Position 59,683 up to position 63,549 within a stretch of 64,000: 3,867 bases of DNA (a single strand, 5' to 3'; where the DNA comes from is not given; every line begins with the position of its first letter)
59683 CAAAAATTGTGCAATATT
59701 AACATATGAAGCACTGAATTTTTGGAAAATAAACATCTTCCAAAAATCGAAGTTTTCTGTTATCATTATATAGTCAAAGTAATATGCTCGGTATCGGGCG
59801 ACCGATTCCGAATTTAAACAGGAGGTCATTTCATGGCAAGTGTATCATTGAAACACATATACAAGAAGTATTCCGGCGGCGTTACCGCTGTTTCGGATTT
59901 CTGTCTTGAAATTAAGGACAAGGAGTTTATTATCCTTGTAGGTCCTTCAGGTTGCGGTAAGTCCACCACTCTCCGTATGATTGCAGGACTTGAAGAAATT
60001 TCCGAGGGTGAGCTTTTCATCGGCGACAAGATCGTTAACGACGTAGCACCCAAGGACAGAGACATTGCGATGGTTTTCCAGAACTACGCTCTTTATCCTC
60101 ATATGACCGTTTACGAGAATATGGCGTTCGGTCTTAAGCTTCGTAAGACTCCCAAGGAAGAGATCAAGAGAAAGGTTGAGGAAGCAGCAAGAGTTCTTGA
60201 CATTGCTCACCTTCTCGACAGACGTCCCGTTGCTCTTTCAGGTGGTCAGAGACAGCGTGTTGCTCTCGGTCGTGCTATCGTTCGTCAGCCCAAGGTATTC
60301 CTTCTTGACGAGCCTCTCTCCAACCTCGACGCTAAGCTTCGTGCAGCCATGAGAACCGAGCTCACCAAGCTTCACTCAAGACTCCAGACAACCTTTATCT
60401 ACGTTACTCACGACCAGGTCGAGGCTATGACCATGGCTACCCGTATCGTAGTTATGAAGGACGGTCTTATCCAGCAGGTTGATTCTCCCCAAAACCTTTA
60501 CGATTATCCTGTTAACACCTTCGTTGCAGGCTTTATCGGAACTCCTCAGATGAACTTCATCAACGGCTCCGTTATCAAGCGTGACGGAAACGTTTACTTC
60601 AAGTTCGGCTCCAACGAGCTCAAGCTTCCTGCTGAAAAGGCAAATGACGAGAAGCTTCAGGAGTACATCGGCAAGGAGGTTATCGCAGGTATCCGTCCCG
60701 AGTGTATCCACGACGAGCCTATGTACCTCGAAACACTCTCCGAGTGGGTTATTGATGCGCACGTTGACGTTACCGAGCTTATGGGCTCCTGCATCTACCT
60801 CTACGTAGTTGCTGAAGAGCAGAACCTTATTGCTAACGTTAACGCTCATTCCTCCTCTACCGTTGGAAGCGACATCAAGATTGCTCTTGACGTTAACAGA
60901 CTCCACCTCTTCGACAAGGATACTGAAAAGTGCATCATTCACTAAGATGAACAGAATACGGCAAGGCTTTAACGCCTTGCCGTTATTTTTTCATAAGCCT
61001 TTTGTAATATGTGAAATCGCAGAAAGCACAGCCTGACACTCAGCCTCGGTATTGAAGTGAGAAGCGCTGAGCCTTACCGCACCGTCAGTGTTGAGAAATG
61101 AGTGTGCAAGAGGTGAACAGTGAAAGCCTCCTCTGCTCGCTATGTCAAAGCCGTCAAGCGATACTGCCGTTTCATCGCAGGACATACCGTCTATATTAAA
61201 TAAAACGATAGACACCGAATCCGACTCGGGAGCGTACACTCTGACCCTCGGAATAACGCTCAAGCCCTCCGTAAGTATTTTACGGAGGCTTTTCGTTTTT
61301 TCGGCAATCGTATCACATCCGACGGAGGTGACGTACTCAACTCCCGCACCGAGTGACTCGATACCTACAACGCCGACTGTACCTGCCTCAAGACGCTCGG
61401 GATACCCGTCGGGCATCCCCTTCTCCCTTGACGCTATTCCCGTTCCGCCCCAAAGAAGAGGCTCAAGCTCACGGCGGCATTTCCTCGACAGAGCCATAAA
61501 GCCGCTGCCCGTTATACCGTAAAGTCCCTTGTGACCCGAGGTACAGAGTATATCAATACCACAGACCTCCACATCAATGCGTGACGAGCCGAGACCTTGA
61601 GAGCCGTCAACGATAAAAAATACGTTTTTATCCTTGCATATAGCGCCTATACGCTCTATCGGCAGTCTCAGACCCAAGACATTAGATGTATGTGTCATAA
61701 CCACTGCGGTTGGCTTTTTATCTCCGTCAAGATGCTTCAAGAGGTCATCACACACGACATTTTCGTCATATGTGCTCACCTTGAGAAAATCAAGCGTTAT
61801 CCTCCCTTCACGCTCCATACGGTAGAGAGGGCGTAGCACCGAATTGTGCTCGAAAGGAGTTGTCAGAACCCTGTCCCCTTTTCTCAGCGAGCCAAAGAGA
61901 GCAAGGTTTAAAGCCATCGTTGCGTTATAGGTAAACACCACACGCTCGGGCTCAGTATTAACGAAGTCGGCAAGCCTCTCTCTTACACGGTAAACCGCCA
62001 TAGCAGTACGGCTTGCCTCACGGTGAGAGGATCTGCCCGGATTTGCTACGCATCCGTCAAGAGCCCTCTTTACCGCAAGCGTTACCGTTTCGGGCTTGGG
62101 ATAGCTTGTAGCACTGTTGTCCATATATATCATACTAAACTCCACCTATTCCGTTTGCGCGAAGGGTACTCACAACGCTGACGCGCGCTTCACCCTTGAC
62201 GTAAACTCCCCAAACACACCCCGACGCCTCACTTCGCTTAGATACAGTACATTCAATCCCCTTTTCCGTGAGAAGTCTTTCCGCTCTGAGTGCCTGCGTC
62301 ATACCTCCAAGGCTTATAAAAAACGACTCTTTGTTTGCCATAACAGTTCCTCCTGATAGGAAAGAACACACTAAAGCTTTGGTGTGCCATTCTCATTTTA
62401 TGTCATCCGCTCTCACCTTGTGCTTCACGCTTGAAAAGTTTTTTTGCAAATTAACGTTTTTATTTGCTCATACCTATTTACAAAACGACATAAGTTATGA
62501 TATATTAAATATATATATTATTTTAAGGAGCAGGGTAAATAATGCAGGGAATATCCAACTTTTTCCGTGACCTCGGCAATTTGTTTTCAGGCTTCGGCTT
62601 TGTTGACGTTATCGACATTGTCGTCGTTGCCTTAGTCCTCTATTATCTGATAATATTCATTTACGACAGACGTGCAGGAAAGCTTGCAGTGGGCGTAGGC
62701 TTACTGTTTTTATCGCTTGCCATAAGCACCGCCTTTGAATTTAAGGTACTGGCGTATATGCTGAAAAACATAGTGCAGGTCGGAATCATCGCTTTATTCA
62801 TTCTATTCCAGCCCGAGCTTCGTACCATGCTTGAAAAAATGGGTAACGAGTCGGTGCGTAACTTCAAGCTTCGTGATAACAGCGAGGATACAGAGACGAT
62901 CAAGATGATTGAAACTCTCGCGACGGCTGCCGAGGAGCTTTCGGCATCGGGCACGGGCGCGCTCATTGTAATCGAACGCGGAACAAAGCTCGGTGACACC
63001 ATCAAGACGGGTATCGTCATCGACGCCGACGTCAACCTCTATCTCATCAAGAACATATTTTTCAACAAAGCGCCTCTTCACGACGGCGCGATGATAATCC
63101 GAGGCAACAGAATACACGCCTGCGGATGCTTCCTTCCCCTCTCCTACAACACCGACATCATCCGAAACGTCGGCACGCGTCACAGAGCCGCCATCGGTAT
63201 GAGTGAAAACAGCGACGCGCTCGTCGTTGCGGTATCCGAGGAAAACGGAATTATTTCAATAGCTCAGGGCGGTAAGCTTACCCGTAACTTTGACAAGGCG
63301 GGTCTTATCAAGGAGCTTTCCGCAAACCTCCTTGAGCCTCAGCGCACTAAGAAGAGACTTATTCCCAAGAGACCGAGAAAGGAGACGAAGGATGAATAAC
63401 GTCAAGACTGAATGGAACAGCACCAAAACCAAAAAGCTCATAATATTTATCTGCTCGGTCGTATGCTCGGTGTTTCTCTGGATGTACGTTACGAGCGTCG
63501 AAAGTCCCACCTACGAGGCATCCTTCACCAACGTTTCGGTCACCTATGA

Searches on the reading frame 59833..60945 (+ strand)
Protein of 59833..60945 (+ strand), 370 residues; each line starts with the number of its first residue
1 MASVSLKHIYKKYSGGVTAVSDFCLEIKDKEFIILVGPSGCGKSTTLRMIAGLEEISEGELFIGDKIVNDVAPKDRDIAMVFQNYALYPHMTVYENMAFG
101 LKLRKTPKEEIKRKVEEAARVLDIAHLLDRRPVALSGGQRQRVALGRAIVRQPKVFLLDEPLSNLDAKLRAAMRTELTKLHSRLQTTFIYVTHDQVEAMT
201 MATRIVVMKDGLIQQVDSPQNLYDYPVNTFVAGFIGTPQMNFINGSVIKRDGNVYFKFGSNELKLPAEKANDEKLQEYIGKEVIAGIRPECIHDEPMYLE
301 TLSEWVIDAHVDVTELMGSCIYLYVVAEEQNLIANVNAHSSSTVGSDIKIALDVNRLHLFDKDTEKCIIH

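Call 70: search_protein_families(library=pfam, proteins=[window:59833-60945:+], max_evalue=0.001)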
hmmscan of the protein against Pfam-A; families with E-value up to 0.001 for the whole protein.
window:59833-60945:+ (370 aa): 6 families
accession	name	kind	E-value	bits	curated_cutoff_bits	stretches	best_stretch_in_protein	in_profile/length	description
PF00005.33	ABC_tran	-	6.8e-32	111.4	25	1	22-162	3-136/137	ABC transporter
PF17912.7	OB_MalK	-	1.4e-13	51.9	27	1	236-290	1-51/53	MalK OB fold domain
PF02463.25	SMC_N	-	4.9e-07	29.8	40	1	29-211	23-217/220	RecF/RecN/SMC N terminal domain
PF13304.12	AAA_21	-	3e-06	27.9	27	0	136-195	239-300/304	AAA domain, putative AbiEii toxin, Type IV TA system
PF03215.21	Rad17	-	3.3e-05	24.3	23.8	1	21-97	36-112/186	Rad17 P-loop domain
PF13401.12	AAA_22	-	0.0001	23.1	27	1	29-107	4-64/130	AAA domain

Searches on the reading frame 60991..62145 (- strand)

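Call 70: search_protein_families(library=pfam, proteins=[window:60991-62145:-], max_evalue=0.001)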
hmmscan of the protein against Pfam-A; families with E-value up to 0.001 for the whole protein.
window:60991-62145:- (384 aa): 2 families
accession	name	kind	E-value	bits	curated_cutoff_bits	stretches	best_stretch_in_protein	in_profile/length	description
PF00266.25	Aminotran_5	-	4.1e-74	250.2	21.5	1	6-372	1-370/371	Aminotransferase class-V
PF01041.23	DegT_DnrJ_EryC1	-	3.6e-05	23.6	19.8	1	56-198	31-163/360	DegT/DnrJ/EryC1/StrS aminotransferase family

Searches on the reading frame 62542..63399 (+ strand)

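Call 70: search_protein_families(library=pfam, proteins=[window:62542-63399:+], max_evalue=0.001)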
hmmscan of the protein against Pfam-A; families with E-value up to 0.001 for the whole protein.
window:62542-63399:+ (285 aa): 2 families
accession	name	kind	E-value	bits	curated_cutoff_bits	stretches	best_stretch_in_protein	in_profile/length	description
PF02457.21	DAC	-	1.9e-42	144.1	27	1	128-246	2-119/119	DisA bacterial checkpoint controller nucleotide-binding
PF19293.4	CdaA_N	-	1.2e-10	41.8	23.8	1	16-92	3-80/81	CdaA N-terminal transmembrane domain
